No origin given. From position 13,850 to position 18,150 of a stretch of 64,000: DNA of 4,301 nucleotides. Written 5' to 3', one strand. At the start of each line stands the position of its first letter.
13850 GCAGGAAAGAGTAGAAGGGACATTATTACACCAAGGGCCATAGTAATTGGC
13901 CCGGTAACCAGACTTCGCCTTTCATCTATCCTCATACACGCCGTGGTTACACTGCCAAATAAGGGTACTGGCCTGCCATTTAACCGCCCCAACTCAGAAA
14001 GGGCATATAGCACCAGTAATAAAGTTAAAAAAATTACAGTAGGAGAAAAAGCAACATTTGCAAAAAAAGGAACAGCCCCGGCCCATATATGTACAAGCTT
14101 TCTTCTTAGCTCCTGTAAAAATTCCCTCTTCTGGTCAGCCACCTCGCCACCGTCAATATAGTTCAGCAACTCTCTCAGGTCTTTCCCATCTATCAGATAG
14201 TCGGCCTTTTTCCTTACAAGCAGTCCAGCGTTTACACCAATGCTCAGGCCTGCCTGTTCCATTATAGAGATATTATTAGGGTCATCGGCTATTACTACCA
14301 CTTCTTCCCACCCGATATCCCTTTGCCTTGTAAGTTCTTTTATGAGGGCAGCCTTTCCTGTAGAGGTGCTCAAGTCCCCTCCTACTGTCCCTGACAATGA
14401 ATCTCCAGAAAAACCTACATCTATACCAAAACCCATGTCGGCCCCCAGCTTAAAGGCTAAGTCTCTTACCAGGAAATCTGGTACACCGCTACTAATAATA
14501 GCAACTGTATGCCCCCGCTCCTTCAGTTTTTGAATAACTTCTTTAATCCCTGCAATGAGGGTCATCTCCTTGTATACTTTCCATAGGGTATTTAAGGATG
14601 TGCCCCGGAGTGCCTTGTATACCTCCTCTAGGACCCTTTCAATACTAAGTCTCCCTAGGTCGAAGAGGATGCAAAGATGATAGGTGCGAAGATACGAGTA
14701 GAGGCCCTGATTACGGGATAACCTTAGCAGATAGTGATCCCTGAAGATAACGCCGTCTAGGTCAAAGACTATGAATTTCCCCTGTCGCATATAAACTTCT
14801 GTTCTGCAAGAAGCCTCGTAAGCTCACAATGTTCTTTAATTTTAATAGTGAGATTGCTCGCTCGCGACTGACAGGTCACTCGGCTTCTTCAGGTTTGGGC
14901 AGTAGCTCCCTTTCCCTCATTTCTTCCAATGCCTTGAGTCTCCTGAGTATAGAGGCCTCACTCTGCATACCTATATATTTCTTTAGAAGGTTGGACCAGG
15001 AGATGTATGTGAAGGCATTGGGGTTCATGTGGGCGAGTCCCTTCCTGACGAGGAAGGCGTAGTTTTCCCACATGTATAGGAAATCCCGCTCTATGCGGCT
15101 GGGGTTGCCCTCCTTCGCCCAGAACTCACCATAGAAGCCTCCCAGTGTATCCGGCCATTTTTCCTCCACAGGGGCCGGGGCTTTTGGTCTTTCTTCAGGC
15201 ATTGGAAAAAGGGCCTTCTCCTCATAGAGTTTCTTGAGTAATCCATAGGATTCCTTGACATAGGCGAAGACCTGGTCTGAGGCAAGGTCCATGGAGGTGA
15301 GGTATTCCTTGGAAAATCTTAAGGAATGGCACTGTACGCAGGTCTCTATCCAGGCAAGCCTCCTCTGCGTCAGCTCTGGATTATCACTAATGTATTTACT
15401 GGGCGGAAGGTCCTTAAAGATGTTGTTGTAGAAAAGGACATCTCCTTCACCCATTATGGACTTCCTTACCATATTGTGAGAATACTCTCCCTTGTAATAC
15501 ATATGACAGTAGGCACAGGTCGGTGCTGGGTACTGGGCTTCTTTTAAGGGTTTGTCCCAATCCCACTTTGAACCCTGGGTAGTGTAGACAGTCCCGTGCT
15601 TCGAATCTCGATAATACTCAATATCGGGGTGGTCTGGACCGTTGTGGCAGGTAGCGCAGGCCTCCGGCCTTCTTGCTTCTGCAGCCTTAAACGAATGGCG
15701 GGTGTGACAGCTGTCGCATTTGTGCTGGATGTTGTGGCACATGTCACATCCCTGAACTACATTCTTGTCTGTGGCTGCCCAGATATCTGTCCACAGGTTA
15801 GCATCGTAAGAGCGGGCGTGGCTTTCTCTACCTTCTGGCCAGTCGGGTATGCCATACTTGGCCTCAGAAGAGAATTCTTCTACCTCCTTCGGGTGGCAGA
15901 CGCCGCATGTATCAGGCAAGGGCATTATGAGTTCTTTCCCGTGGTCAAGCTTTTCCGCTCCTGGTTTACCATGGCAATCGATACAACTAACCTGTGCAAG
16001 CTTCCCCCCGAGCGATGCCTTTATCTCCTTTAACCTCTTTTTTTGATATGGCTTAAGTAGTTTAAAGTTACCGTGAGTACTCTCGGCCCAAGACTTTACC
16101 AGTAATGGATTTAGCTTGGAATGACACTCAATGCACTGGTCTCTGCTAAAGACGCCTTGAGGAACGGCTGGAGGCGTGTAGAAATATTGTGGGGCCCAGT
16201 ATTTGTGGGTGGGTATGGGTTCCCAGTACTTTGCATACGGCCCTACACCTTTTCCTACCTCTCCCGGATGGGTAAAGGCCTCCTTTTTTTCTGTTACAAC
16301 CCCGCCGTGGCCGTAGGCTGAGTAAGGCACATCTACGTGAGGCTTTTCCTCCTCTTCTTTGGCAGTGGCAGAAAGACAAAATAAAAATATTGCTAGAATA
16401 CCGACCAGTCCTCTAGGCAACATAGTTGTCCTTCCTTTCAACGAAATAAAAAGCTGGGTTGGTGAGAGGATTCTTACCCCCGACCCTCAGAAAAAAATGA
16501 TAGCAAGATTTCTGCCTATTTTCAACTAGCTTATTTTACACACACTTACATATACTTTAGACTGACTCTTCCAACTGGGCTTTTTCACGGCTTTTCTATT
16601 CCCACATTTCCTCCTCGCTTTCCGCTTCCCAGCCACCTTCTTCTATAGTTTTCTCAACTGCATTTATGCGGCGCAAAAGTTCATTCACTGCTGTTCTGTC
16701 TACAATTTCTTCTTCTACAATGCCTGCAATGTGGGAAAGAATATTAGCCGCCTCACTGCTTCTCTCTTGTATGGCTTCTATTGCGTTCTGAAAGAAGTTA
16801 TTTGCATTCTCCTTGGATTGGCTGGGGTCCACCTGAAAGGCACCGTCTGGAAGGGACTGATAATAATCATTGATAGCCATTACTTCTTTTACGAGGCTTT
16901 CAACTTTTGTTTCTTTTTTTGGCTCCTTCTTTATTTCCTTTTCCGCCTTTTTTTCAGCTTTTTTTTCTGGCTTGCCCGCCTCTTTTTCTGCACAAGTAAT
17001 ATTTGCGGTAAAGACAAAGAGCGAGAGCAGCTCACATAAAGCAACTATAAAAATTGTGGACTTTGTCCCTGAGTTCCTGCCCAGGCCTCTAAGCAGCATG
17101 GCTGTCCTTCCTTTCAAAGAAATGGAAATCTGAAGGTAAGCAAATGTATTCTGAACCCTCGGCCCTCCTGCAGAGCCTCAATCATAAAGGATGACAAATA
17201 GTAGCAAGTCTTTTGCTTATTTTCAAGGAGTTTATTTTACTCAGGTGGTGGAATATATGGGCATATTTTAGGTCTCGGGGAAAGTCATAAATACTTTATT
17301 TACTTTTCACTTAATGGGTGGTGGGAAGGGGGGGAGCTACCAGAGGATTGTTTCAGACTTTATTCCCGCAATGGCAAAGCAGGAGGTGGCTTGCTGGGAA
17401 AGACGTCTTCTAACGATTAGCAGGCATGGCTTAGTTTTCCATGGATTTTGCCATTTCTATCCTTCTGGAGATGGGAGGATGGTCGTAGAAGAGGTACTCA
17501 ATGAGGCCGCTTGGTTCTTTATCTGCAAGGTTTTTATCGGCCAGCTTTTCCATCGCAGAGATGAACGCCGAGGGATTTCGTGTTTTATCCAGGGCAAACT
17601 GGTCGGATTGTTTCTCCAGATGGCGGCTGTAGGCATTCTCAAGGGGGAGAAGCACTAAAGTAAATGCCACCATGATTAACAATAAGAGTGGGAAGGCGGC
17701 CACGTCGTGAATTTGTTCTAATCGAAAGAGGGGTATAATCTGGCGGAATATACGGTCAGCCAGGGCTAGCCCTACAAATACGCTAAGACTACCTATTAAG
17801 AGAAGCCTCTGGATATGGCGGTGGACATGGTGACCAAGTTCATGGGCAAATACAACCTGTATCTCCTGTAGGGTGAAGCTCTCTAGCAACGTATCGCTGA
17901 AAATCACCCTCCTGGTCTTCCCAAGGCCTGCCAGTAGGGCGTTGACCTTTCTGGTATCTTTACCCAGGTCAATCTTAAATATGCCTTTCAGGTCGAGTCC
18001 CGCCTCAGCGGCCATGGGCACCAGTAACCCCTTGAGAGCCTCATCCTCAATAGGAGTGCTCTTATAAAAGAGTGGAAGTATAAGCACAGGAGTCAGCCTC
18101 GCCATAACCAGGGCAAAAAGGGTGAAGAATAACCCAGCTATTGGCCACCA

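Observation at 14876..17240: HAO-family octahaem gene and upstream small secreted protein share a duplicated promoter, 5'UTR and start module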

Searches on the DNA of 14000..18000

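Call 9: search_rna_families(source=window, start=14000, end=18000, threshold=evalue, max_evalue=1)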
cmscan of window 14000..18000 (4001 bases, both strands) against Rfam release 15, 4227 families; matches with E-value up to 1: 1.
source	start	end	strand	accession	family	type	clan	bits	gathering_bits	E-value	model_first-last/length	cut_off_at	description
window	15851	15933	-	RF01880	Xist_exon1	Gene; lncRNA;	-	15.1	50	0.88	1-85/85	no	X-chromosome inactivation gene exon 1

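Call 74: search_rna_families(source=window, start=17100, end=17260, threshold=evalue, max_evalue=10, show_alignments=2)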
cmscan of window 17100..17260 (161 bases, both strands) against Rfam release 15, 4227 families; matches with E-value up to 10: 2.
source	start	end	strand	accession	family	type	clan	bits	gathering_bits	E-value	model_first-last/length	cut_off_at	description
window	17184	17249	-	RF02074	STnc240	Gene; sRNA;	-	14.7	55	9.4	1-77/77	no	Enterobacterial sRNA STnc240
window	17102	17144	-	RF03853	mir-2013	Gene; miRNA;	-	14.1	70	2.5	21-63/83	no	mir-2013 microRNA precursor family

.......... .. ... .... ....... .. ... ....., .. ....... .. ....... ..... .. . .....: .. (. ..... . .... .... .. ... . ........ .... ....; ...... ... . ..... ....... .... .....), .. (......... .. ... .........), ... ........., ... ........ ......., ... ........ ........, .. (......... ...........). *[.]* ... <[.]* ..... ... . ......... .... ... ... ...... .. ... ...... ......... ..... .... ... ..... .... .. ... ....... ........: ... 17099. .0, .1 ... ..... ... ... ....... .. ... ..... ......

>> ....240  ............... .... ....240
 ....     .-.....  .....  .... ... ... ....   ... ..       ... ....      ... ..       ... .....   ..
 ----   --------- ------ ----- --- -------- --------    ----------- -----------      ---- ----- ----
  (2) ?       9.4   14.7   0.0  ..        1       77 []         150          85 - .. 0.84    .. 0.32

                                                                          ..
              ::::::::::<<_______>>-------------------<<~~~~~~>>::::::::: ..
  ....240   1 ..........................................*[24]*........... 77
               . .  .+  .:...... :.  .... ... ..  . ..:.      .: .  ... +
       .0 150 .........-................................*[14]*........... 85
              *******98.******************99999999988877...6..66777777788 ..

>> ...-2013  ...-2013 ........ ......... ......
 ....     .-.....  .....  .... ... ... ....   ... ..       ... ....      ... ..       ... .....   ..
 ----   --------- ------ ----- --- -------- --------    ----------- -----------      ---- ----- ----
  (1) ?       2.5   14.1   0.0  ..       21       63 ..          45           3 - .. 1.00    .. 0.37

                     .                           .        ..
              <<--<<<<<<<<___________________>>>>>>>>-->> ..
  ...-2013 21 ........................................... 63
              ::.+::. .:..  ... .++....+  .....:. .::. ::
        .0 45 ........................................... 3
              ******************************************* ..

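Call 75: search_rna_families(source=window, start=16424, end=16560, threshold=evalue, max_evalue=10, show_alignments=2)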
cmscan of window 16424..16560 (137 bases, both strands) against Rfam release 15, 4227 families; matches with E-value up to 10: 7.
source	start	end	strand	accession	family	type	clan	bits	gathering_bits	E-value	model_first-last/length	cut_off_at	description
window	16503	16549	-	RF00179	GAIT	Cis-reg;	-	16.8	37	0.91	1-71/71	no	GAIT element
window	16489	16549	-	RF02074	STnc240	Gene; sRNA;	-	16.7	55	3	1-77/77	no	Enterobacterial sRNA STnc240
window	16458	16526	+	RF00149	snoZ103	Gene; snRNA; snoRNA; CD-box;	-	16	44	0.93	1-100/100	no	Small nucleolar RNA Z103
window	16487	16537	-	RF02285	TtnuCD8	Gene; snRNA; snoRNA; CD-box;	-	13.8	70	8.2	1-59/59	no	Tetrahymena snoRNA TtnuCD8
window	16445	16523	+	RF02474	GlsR5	Gene; snRNA; snoRNA; CD-box;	-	13.5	100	0.41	1-89/89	no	Small nucleolar RNA GlsR5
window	16460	16511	+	RF01726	SAM-II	Cis-reg; riboswitch;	-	12.7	44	4.3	1-60/60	no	SAM-II riboswitch aptamer (SAM-II long loop)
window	16470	16560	+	RF02099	rivX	Gene; sRNA;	-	12.3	100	0.24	1-91/248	3'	rivX sRNA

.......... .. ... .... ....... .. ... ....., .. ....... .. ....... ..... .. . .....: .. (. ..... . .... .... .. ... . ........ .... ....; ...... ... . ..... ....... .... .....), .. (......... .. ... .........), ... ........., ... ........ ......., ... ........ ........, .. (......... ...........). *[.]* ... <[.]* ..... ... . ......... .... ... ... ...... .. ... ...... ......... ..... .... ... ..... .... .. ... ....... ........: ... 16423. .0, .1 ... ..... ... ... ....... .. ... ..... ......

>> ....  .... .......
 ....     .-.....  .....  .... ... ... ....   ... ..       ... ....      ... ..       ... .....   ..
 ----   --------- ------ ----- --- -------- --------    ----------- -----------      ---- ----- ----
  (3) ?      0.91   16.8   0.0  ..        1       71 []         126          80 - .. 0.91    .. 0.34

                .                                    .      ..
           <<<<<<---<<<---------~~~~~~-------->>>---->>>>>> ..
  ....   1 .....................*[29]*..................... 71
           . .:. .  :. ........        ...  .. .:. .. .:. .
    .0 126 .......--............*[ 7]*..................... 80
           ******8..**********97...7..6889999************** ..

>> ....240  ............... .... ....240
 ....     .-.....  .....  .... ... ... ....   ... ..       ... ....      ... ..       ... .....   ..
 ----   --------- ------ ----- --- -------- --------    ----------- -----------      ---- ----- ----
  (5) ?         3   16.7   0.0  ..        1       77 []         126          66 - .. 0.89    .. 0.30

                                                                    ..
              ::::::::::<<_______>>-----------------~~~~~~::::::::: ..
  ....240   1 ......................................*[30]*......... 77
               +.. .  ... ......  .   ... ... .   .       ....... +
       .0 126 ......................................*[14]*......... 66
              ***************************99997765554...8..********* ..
